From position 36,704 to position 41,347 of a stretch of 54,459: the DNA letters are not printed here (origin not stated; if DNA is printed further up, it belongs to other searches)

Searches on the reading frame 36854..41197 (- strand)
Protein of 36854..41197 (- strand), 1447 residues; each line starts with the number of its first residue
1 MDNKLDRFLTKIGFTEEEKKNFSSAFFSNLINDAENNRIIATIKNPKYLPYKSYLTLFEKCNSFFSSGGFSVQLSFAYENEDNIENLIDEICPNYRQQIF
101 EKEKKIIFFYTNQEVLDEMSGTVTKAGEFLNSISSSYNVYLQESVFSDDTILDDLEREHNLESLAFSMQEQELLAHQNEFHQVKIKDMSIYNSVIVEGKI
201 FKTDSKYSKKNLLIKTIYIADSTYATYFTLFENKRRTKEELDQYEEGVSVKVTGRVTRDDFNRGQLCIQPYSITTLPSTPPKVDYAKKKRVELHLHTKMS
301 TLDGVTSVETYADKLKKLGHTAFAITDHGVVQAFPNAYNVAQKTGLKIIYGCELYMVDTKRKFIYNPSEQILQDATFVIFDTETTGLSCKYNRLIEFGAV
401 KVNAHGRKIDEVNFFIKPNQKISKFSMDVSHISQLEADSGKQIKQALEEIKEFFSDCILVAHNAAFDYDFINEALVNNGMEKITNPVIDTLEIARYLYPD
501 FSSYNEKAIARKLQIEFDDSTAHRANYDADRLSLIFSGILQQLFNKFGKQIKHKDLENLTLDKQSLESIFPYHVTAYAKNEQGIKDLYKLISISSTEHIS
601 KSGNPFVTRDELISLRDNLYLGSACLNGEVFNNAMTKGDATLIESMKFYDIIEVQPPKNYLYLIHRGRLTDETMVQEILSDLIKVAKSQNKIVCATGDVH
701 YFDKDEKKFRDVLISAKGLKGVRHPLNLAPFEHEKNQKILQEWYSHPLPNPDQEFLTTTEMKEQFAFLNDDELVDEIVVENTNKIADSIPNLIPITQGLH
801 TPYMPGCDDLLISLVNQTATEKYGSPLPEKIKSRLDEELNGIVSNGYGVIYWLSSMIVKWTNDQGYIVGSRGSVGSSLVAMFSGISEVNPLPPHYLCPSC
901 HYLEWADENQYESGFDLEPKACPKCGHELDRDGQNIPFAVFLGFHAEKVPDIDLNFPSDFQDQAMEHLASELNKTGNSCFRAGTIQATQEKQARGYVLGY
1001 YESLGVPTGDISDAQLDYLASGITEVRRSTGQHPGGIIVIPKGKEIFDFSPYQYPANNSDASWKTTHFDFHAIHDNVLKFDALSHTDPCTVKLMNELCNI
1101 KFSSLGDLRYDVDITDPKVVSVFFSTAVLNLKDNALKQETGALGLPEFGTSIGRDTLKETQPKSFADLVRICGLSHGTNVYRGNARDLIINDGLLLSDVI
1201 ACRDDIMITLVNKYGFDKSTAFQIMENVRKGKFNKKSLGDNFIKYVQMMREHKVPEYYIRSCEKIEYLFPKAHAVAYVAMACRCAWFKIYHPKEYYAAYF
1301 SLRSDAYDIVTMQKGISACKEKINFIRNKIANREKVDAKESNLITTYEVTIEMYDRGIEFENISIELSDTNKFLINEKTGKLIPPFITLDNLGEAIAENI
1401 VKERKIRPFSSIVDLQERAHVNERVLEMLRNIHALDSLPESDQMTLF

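Call 49: search_protein_families(library=pfam, proteins=[window:36854-41197:-])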
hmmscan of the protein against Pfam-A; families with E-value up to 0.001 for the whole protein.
window:36854-41197:- (1447 aa): 7 families
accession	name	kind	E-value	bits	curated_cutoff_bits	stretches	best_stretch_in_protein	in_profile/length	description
PF07733.18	DNA_pol3_alpha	-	5.2e-44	151.3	23.9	2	810-994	2-147/260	Bacterial DNA polymerase III alpha NTPase domain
PF00929.31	RNase_T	-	2.6e-34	119.6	24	1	378-532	1-160/164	Exonuclease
PF02811.25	PHP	-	1.5e-24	87.6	26.4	1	292-454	1-152/164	PHP domain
PF17657.6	DNA_pol3_finger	-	2.1e-16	60.2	22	1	1111-1251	24-164/166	Bacterial DNA polymerase III alpha subunit finger domain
PF14579.12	HHH_6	-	5.9e-12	46.1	25.6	1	1357-1440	1-85/90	Helix-hairpin-helix motif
PF13482.12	RNase_H_2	-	7.8e-05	23.1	22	1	378-520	1-120/165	RNase_H superfamily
PF12836.13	HHH_3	-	0.00066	20.2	27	0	1389-1430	19-61/65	Helix-hairpin-helix motif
